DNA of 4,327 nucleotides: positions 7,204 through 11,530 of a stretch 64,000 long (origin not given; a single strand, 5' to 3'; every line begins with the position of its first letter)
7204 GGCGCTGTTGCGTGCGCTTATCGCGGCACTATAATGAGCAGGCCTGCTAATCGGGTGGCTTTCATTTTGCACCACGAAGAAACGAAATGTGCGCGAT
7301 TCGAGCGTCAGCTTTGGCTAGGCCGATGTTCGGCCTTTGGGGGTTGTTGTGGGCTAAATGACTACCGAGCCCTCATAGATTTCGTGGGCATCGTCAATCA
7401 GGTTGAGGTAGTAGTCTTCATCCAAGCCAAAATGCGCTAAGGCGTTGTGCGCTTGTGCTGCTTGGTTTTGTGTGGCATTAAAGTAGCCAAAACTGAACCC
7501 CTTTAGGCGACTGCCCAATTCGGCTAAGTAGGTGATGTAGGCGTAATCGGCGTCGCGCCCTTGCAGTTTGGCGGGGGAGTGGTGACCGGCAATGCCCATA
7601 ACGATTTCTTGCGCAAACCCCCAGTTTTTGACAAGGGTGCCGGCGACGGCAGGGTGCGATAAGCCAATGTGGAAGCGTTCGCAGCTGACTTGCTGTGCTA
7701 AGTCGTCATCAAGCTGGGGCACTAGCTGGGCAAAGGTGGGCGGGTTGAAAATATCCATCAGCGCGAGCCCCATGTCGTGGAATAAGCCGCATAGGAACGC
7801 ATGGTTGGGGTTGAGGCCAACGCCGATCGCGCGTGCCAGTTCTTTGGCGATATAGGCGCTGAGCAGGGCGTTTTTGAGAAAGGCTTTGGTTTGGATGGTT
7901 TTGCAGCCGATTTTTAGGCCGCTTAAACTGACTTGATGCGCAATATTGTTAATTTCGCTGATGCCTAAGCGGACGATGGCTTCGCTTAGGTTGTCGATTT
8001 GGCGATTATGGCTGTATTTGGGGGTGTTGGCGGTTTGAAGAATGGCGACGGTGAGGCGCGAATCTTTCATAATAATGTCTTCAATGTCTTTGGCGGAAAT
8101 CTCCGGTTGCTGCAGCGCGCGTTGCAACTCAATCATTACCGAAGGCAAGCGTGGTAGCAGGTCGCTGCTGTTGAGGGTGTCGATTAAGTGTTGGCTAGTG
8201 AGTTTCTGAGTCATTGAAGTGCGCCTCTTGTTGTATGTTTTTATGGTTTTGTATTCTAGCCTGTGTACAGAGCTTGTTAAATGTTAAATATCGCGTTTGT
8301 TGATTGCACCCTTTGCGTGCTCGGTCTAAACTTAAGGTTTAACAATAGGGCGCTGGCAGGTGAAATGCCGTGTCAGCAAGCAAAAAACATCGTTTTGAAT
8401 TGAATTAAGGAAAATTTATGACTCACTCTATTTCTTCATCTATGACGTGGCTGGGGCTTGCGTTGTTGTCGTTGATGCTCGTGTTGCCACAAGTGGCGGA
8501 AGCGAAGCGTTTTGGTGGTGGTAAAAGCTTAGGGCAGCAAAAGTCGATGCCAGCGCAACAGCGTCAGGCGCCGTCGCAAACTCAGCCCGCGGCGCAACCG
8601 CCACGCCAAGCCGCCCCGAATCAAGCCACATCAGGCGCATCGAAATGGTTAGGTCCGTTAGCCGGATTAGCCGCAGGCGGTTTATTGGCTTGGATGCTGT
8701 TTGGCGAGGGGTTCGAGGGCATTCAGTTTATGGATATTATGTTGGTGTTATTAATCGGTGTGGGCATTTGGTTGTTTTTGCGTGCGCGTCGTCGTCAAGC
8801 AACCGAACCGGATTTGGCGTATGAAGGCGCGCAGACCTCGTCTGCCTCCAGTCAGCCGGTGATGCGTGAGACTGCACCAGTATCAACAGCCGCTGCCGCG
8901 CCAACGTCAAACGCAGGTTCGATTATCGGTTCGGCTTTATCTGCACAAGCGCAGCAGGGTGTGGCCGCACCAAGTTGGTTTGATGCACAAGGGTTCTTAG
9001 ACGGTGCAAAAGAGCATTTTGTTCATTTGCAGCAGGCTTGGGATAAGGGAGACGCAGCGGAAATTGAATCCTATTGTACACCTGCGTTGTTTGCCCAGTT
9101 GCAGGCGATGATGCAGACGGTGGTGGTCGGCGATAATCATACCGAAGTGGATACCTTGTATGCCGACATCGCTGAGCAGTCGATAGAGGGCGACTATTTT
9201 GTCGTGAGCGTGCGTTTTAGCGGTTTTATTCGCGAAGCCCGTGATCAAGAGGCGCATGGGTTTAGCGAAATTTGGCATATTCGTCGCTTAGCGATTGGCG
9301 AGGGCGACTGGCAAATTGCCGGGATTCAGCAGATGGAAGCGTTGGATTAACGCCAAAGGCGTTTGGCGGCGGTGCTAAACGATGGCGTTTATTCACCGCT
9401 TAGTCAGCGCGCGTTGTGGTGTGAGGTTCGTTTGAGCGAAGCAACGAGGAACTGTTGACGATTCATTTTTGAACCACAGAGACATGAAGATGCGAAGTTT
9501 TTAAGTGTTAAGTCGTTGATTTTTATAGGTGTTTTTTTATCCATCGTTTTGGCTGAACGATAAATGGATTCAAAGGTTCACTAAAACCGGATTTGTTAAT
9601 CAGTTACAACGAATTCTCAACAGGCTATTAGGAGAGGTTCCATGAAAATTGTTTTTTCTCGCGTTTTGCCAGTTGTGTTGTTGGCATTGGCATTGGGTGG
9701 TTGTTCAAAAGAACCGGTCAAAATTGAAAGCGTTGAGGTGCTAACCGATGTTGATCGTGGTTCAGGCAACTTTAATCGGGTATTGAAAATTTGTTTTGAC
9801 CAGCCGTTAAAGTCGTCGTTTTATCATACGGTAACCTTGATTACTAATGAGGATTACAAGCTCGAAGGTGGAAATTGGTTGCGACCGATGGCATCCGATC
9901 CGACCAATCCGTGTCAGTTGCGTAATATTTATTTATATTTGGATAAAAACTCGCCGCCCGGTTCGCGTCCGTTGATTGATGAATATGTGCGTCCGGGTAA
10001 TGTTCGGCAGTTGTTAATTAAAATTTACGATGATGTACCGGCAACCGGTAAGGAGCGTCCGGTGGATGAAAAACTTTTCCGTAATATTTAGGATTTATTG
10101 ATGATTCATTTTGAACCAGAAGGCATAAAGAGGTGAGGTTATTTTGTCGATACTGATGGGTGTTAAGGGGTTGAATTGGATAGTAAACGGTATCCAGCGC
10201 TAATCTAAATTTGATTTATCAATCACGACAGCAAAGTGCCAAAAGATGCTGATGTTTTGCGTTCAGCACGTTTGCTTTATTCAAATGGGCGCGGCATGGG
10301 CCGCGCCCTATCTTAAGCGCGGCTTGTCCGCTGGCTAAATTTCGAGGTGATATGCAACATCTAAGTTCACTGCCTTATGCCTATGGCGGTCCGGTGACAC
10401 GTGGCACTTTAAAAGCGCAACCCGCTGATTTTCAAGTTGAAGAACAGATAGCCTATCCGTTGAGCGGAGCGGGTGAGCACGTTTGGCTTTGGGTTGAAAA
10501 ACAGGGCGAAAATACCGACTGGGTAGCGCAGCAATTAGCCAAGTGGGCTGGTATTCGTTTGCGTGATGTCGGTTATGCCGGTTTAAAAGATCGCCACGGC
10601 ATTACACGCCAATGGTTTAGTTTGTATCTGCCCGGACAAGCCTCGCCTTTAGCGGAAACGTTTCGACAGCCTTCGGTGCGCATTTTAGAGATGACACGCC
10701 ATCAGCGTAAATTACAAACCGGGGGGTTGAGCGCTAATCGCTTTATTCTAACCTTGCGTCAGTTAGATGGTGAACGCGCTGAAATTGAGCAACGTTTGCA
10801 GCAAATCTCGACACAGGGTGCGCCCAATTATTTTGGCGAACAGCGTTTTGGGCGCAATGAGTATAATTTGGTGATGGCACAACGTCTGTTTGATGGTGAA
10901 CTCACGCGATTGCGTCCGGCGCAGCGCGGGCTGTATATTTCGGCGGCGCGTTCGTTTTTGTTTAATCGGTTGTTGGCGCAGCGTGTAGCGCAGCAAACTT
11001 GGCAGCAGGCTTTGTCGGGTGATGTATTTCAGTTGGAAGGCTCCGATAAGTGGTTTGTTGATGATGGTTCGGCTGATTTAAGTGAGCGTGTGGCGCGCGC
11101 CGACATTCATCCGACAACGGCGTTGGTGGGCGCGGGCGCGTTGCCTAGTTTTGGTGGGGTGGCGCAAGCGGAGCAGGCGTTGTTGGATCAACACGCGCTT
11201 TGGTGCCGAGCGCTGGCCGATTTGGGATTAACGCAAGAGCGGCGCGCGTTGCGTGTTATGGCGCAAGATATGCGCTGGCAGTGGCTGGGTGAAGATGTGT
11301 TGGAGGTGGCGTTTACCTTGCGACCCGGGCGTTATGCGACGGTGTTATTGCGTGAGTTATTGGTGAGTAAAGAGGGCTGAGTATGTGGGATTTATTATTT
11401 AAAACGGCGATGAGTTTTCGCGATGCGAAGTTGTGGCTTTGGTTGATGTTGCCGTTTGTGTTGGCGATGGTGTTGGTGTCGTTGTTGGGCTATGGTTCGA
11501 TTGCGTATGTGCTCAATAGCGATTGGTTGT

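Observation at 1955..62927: Highly iterated 8-bp palindrome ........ (HIP1-like or uptake-sequence-like) in genes and at gene ends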

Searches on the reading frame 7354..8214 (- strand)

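Call 66: search_protein_families(library=pfam, proteins=[window:7354-8214:-], max_evalue=0.001)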
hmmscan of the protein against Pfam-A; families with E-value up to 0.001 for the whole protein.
window:7354-8214:- (286 aa): 2 families
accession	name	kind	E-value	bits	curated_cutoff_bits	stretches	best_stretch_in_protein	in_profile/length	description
PF08668.18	HDOD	-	3.4e-43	147.9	22.9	1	20-214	1-196/196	HDOD domain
PF01966.28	HD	-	2e-05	25.3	22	1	117-216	6-90/116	HD domain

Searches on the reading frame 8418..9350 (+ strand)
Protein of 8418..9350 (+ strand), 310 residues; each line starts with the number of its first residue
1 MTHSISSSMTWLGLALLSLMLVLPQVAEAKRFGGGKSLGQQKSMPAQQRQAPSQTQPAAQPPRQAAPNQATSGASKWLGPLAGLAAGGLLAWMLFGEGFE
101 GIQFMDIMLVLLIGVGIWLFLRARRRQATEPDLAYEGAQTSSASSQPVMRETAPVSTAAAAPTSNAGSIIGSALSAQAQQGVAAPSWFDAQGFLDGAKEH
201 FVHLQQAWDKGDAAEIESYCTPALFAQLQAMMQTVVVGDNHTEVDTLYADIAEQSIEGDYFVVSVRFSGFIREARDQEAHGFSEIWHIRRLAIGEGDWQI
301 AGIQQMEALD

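Call 66: search_protein_families(library=pfam, proteins=[window:8418-9350:+], max_evalue=0.001)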
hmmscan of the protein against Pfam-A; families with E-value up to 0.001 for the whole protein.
window:8418-9350:+ (310 aa): 1 family
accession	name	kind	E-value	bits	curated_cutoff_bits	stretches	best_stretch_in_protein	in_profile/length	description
PF04280.21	Tim44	-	8.1e-16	58.9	29.6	1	182-305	9-147/147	Tim44-like domain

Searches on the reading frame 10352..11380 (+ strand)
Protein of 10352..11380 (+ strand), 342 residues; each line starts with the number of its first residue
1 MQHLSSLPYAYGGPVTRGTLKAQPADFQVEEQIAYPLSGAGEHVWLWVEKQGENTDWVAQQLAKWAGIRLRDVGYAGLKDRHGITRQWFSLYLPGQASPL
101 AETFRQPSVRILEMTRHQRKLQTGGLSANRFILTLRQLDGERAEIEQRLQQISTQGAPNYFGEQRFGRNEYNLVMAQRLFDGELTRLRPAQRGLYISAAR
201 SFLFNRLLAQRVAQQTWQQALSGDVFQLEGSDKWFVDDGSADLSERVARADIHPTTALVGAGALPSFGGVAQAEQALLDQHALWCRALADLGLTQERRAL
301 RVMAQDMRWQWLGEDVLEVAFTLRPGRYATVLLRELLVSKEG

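Call 66: search_protein_families(library=pfam, proteins=[window:10352-11380:+], max_evalue=0.001)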
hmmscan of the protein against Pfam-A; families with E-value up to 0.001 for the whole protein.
window:10352-11380:+ (342 aa): 1 family
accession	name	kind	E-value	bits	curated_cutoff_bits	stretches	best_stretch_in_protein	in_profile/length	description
PF01142.23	TruD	-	8.9e-65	219.6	27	2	8-171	6-175/412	tRNA pseudouridine synthase D (TruD)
